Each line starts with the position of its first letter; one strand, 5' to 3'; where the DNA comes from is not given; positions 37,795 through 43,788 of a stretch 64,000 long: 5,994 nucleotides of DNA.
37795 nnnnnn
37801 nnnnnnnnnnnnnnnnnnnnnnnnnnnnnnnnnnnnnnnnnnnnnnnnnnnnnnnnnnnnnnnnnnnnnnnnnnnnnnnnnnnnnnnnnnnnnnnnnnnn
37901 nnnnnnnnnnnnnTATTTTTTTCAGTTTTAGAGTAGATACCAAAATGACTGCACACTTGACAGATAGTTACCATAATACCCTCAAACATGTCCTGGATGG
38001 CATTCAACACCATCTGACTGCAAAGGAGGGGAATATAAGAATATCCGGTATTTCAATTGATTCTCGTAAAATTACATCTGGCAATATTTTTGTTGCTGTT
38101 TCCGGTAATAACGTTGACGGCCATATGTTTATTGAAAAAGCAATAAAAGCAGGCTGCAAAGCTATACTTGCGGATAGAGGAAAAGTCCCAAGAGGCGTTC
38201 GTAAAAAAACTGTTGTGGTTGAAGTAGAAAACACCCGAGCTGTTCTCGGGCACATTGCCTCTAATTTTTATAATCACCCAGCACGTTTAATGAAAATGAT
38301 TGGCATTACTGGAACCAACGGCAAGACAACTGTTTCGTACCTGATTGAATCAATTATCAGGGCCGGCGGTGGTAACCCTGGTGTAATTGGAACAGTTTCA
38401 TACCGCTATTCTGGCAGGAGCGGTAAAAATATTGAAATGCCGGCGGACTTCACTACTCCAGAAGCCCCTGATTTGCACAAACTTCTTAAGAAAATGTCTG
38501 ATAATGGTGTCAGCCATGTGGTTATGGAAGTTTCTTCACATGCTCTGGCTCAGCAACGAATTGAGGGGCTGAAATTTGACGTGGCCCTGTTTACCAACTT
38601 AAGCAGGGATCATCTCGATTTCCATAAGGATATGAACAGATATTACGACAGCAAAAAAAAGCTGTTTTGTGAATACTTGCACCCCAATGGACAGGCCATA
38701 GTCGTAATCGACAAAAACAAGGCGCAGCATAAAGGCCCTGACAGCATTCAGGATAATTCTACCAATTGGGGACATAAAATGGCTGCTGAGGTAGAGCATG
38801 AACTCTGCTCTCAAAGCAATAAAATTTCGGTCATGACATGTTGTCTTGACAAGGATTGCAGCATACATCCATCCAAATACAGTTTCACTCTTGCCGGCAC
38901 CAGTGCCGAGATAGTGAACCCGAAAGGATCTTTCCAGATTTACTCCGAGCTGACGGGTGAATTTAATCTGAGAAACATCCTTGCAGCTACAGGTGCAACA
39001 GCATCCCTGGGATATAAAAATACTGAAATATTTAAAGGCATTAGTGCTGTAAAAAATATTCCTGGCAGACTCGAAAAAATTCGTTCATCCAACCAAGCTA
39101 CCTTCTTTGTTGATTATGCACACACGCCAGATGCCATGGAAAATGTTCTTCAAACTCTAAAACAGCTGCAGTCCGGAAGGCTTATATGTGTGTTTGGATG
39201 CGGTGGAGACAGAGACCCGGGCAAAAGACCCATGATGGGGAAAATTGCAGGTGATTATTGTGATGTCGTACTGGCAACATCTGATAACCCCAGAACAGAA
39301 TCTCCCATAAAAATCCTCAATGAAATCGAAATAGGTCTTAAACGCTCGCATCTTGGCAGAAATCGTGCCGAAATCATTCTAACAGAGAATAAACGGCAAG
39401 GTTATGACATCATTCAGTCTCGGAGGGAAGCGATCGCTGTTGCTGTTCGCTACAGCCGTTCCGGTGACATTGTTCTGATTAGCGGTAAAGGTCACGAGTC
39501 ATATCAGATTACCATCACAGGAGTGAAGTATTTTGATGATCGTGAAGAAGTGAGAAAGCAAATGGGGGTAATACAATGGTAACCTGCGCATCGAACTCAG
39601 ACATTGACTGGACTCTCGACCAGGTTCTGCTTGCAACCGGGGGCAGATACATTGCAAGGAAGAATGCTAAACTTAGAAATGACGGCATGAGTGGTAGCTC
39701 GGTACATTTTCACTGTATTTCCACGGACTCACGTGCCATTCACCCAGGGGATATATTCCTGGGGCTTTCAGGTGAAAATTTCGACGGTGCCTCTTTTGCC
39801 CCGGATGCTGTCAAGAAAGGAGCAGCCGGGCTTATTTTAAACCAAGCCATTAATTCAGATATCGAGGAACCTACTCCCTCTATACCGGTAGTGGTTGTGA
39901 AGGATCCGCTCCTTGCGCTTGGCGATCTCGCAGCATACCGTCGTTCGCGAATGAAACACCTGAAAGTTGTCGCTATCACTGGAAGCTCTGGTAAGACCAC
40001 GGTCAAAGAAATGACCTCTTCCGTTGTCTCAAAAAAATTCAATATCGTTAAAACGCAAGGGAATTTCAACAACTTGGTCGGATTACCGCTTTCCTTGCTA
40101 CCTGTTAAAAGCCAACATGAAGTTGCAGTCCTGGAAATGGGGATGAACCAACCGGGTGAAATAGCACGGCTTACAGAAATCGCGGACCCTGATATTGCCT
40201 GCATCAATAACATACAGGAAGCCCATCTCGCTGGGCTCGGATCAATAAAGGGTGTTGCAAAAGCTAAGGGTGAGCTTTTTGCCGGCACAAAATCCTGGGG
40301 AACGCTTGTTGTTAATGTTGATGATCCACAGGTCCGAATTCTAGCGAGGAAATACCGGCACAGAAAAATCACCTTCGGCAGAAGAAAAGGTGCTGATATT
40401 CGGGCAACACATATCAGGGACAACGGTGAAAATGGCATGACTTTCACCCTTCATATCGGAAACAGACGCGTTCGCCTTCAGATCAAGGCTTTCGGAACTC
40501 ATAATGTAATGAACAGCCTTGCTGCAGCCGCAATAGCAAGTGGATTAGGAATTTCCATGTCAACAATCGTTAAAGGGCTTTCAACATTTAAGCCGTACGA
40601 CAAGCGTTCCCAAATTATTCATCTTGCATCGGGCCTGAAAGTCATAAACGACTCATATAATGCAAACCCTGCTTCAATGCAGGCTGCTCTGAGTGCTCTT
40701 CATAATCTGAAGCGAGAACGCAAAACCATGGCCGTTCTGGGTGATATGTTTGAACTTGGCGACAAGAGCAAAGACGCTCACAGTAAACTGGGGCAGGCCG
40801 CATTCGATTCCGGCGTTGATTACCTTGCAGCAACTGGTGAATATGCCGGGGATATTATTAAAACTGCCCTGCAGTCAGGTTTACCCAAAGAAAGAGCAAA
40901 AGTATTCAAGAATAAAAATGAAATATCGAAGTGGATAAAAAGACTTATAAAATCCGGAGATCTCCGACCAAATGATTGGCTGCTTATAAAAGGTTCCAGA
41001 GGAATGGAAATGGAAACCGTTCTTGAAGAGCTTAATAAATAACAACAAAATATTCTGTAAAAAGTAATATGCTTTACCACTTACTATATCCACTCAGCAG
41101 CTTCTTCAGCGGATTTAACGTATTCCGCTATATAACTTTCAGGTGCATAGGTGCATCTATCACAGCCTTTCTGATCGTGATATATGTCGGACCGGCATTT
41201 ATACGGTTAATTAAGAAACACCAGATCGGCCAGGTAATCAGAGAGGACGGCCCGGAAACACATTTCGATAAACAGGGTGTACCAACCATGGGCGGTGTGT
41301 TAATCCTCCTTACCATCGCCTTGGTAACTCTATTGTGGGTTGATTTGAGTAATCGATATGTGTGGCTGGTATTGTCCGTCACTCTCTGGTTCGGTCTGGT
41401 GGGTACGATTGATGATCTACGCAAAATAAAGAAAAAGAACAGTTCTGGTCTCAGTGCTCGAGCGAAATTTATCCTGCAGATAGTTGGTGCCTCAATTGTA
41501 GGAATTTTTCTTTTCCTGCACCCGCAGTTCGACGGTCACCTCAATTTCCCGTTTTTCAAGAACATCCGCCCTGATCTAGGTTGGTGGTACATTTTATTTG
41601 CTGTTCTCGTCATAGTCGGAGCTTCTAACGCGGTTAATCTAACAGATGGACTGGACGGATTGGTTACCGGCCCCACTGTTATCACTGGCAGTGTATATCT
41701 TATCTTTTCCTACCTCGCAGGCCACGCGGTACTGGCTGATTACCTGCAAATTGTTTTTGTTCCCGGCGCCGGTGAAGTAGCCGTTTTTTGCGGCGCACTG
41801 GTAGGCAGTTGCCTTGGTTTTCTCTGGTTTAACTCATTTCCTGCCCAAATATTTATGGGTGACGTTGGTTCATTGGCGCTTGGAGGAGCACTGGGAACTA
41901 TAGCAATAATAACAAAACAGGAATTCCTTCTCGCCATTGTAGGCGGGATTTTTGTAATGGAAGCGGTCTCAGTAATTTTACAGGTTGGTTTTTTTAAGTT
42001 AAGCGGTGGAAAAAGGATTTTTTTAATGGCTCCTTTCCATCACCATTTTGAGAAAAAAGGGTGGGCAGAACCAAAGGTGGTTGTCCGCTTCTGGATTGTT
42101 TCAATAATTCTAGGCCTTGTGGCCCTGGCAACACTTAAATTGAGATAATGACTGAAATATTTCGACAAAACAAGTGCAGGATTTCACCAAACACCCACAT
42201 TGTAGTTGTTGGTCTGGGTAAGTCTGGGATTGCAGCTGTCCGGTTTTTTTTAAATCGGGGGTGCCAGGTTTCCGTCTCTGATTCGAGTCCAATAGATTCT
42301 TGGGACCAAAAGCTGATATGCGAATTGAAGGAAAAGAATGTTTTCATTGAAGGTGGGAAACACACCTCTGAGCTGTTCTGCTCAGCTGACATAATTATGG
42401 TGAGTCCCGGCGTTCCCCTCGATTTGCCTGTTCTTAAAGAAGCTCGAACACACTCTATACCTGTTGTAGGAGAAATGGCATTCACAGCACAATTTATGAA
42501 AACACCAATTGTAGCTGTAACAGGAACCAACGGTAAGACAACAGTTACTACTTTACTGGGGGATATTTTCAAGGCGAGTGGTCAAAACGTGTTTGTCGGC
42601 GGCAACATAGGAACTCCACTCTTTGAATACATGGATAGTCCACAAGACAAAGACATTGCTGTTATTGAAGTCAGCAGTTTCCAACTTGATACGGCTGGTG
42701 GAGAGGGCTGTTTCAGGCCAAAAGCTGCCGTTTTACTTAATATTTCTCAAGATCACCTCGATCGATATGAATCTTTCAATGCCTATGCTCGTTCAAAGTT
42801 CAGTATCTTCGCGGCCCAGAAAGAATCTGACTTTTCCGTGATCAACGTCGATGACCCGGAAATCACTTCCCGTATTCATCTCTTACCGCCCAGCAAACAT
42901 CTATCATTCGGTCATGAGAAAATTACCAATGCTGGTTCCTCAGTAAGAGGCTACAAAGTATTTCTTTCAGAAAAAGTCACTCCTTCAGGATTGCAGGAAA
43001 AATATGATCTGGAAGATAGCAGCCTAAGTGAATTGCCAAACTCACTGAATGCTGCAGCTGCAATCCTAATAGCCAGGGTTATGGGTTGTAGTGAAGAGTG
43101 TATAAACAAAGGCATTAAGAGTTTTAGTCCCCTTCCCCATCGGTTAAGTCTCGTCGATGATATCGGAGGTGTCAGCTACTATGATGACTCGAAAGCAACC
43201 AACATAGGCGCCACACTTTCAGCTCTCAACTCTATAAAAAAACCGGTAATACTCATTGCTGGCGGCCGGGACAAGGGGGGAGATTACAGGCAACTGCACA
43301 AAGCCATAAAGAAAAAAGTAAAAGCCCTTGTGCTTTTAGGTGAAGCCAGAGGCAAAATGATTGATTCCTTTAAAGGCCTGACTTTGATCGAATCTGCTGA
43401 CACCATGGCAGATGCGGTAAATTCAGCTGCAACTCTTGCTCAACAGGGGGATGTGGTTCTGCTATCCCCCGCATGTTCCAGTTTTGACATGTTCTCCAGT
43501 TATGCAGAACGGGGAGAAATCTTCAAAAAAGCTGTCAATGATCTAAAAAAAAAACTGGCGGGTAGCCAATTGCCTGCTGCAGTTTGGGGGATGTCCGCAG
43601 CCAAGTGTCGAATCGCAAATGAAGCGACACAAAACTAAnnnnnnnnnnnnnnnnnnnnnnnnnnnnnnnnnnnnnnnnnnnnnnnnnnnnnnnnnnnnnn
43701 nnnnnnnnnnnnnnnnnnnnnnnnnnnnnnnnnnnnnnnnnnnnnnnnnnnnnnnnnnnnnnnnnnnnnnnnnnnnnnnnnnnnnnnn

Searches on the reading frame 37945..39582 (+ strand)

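Call 9: search_protein_families(library=ncbifam, proteins=[window:37945-39582:+], max_evalue=1e-10)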
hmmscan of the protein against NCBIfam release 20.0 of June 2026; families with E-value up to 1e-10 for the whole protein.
window:37945-39582:+ (545 aa): 23 families
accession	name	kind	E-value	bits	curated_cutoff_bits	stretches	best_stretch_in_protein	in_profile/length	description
NF008896.0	PRK11929.1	equivalog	7.9e-160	533.7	1023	1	18-540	20-498/965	bifunctional UDP-N-acetylmuramoyl-L-alanyl-D-glutamate--2,6-diaminopimelate ligase MurE/UDP-N-acetylmuramoyl-tripeptide--D-alanyl-D-alanine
NF001126.0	PRK00139.1-4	equivalog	2.3e-156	521.2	373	1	12-539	2-481/486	UDP-N-acetylmuramoyl-L-alanyl-D-glutamate--2,6-diaminopimelate ligase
NF001124.0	PRK00139.1-2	equivalog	2.3e-152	508.2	476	1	25-540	20-492/500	UDP-N-acetylmuramoyl-L-alanyl-D-glutamate--2,6-diaminopimelate ligase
TIGR01085.1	murE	subfamily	2.5e-143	478.4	257.3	1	31-539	2-470/472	UDP-N-acetylmuramyl-tripeptide synthetase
NF001123.0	PRK00139.1-1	equivalog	1.3e-127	426.5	586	1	22-542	9-491/493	UDP-N-acetylmuramoyl-L-alanyl-D-glutamate--2,6-diaminopimelate ligase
NF010628.0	PRK14022.1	equivalog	6.5e-94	315.4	536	1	17-525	17-465/483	UDP-N-acetylmuramoyl-L-alanyl-D-glutamate--L-lysine ligase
NF001130.0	PRK00139.2-4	equivalog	1e-67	229.1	715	1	25-527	23-496/516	UDP-N-acetylmuramoyl-L-alanyl-D-glutamate--2,6-diaminopimelate ligase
NF001127.0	PRK00139.2-1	equivalog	1.1e-46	159.6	997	1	32-528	30-497/520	UDP-N-acetylmuramoyl-L-alanyl-D-glutamate--2,6-diaminopimelate ligase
NF001129.0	PRK00139.2-3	equivalog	8.1e-46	156.5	762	1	28-532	36-507/517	UDP-N-acetylmuramoyl-L-alanyl-D-glutamate--2,6-diaminopimelate ligase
NF001131.0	PRK00139.2-5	equivalog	4.4e-44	151.1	1000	2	35-241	38-233/483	UDP-N-acetylmuramoyl-L-alanyl-D-glutamate--2,6-diaminopimelate ligase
TIGR01143.1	murF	subfamily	4.1e-36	124.8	288.6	1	38-140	1-98/418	UDP-N-acetylmuramoyl-tripeptide--D-alanyl-D-alanine ligase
TIGR02068.2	cya_phycin_syn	equivalog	4.2e-32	111.1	850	1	98-513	460-847/862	cyanophycin synthetase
NF008041.0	PRK10773.1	equivalog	6.1e-28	97.7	551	1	15-142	8-126/453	UDP-N-acetylmuramoyl-tripeptide--D-alanyl-D-alanine ligase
NF010623.0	PRK14016.1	subfamily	1e-27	96.7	877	1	98-516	461-852/871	cyanophycin synthetase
TIGR01087.1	murD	equivalog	3.1e-27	95.7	211.95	1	182-513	145-416/441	UDP-N-acetylmuramoyl-L-alanine--D-glutamate ligase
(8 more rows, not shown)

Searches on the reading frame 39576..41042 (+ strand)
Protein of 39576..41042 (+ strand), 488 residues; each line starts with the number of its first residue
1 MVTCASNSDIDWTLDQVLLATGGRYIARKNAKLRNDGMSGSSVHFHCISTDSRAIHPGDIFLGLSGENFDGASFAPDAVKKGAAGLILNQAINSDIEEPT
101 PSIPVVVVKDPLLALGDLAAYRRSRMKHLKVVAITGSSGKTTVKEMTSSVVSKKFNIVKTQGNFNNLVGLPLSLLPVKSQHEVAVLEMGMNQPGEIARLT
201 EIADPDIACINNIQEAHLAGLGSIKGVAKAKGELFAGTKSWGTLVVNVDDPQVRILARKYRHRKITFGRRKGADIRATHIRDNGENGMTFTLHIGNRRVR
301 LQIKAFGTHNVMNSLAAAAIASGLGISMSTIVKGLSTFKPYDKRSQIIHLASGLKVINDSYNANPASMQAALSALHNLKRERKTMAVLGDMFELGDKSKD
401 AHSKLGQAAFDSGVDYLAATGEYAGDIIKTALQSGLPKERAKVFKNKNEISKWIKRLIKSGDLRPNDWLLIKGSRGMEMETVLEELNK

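Call 9: search_protein_families(library=ncbifam, proteins=[window:39576-41042:+], max_evalue=1e-10)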
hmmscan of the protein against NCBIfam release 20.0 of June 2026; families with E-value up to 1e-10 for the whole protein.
window:39576-41042:+ (488 aa): 18 families
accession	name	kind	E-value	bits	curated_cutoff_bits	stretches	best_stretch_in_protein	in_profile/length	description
NF008896.0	PRK11929.1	equivalog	8e-137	457.5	1023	1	33-486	515-956/965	bifunctional UDP-N-acetylmuramoyl-L-alanyl-D-glutamate--2,6-diaminopimelate ligase MurE/UDP-N-acetylmuramoyl-tripeptide--D-alanyl-D-alanine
TIGR01143.1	murF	subfamily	3.2e-129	431.6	288.6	1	50-486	1-418/418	UDP-N-acetylmuramoyl-tripeptide--D-alanyl-D-alanine ligase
NF008041.0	PRK10773.1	equivalog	1.1e-98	330.9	551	1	31-487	10-448/453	UDP-N-acetylmuramoyl-tripeptide--D-alanyl-D-alanine ligase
NF010693.0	PRK14093.1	equivalog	1.3e-75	254.9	544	1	42-488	25-466/479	UDP-N-acetylmuramoylalanyl-D-glutamyl-2,6-diaminopimelate--D-alanyl-D-alanine ligase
NF008897.0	PRK11930.1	equivalog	3.3e-65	220.5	804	1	37-487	16-454/822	bifunctional UDP-N-acetylmuramoyl-tripeptide:D-alanyl-D-alanine ligase/alanine racemase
NF001126.0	PRK00139.1-4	equivalog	1.1e-43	149.5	373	2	206-389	195-375/486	UDP-N-acetylmuramoyl-L-alanyl-D-glutamate--2,6-diaminopimelate ligase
NF001124.0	PRK00139.1-2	equivalog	3.2e-40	138.3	476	2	35-153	18-133/500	UDP-N-acetylmuramoyl-L-alanyl-D-glutamate--2,6-diaminopimelate ligase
TIGR01085.1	murE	subfamily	2.9e-36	125.4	257.3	2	45-153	4-109/472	UDP-N-acetylmuramyl-tripeptide synthetase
TIGR01087.1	murD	equivalog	1.2e-30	107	211.95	1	125-377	102-340/441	UDP-N-acetylmuramoyl-L-alanine--D-glutamate ligase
NF053645.1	pMurC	equivalog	1.3e-30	106.6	560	2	130-268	103-244/492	pseudomurein biosynthesis peptide ligase pMurC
TIGR01082.1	murC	equivalog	7.5e-25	87.9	335.1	1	125-387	96-351/449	UDP-N-acetylmuramate--L-alanine ligase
NF001123.0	PRK00139.1-1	equivalog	8.1e-25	87.4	586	1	43-389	18-383/493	UDP-N-acetylmuramoyl-L-alanyl-D-glutamate--2,6-diaminopimelate ligase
NF010628.0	PRK14022.1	equivalog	3.1e-20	72.4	536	0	41-153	31-135/483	UDP-N-acetylmuramoyl-L-alanyl-D-glutamate--L-lysine ligase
TIGR02068.2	cya_phycin_syn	equivalog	2.3e-18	65.6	850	1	204-409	564-781/862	cyanophycin synthetase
NF010623.0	PRK14016.1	subfamily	3.3e-17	61.9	877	1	206-416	567-793/871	cyanophycin synthetase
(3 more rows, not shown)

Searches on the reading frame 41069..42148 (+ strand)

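Call 9: search_protein_families(library=ncbifam, proteins=[window:41069-42148:+], max_evalue=1e-10)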
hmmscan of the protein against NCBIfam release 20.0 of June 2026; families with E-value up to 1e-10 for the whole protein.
window:41069-42148:+ (359 aa): 3 families
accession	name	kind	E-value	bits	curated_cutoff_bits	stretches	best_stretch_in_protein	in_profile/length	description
TIGR00445.1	mraY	equivalog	7.7e-123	410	192.05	1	38-359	2-321/321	phospho-N-acetylmuramoyl-pentapeptide-transferase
NF053644.1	MraY_archaea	equivalog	1.1e-34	120.3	450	1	142-353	158-340/340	pseudomurein biosynthesis MraY family phospho-N-acetylmuramoyl-pentapeptide-transferase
TIGR02380.1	ECA_wecA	exception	5.8e-11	42.1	326.05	0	35-274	4-221/346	UDP-N-acetylglucosamine--undecaprenyl-phosphate N-acetylglucosaminephosphotransferase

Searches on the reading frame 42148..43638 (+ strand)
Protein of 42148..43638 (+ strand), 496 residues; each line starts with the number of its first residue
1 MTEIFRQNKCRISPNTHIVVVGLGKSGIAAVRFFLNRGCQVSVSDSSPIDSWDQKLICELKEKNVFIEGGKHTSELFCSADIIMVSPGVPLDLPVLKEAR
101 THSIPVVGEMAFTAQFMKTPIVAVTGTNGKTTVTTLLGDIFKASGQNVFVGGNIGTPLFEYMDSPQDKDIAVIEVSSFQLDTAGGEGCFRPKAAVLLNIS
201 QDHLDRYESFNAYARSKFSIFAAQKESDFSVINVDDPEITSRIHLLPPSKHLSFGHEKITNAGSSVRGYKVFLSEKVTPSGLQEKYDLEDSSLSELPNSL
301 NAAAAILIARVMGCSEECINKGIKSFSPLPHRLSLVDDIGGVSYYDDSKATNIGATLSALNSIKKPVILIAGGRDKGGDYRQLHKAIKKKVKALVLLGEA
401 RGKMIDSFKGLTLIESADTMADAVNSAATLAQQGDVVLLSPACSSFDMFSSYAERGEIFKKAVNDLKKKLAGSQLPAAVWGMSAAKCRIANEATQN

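Call 9: search_protein_families(library=ncbifam, proteins=[window:42148-43638:+], max_evalue=1e-10)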
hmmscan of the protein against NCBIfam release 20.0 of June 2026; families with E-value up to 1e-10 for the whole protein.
window:42148-43638:+ (496 aa): 17 families
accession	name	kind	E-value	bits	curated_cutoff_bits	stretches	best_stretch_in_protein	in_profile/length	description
TIGR01087.1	murD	equivalog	2.7e-125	418.9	211.95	1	17-464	1-440/441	UDP-N-acetylmuramoyl-L-alanine--D-glutamate ligase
NF053647.1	pMurD2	equivalog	5.2e-34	117.8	550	1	18-235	3-214/405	pseudomurein biosynthesis peptide ligase pMurD2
TIGR01082.1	murC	equivalog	6.5e-33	114.5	335.1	1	20-363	7-340/449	UDP-N-acetylmuramate--L-alanine ligase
NF053645.1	pMurC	equivalog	2e-29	102.6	560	1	20-261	3-250/492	pseudomurein biosynthesis peptide ligase pMurC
TIGR01143.1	murF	subfamily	3e-27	95.6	288.6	1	114-439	69-403/418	UDP-N-acetylmuramoyl-tripeptide--D-alanyl-D-alanine ligase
NF001126.0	PRK00139.1-4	equivalog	1.3e-25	89.9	373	1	117-340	102-340/486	UDP-N-acetylmuramoyl-L-alanyl-D-glutamate--2,6-diaminopimelate ligase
NF053646.1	pMurD1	equivalog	4.7e-25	88.2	610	1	18-366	3-351/465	pseudomurein biosynthesis peptide ligase pMurD1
NF008896.0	PRK11929.1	equivalog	3.7e-23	81.3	1023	1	168-241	180-252/965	bifunctional UDP-N-acetylmuramoyl-L-alanyl-D-glutamate--2,6-diaminopimelate ligase MurE/UDP-N-acetylmuramoyl-tripeptide--D-alanyl-D-alanine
TIGR01085.1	murE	subfamily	2.4e-22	79.5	257.3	1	166-337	154-327/472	UDP-N-acetylmuramyl-tripeptide synthetase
NF001124.0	PRK00139.1-2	equivalog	1.5e-20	73.4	476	1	119-376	107-391/500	UDP-N-acetylmuramoyl-L-alanyl-D-glutamate--2,6-diaminopimelate ligase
NF008041.0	PRK10773.1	equivalog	8.6e-18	64.3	551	1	80-363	62-348/453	UDP-N-acetylmuramoyl-tripeptide--D-alanyl-D-alanine ligase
NF001123.0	PRK00139.1-1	equivalog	3.2e-17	62.4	586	1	108-239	96-244/493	UDP-N-acetylmuramoyl-L-alanyl-D-glutamate--2,6-diaminopimelate ligase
NF011171.0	PRK14573.1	equivalog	4e-17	61.4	1015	1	20-337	9-311/809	bifunctional UDP-N-acetylmuramate--L-alanine ligase/D-alanine--D-alanine ligase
NF010628.0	PRK14022.1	equivalog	2.8e-13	49.4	536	1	120-341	112-340/483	UDP-N-acetylmuramoyl-L-alanyl-D-glutamate--L-lysine ligase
TIGR02068.2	cya_phycin_syn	equivalog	7.3e-13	47.4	850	0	100-148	460-508/862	cyanophycin synthetase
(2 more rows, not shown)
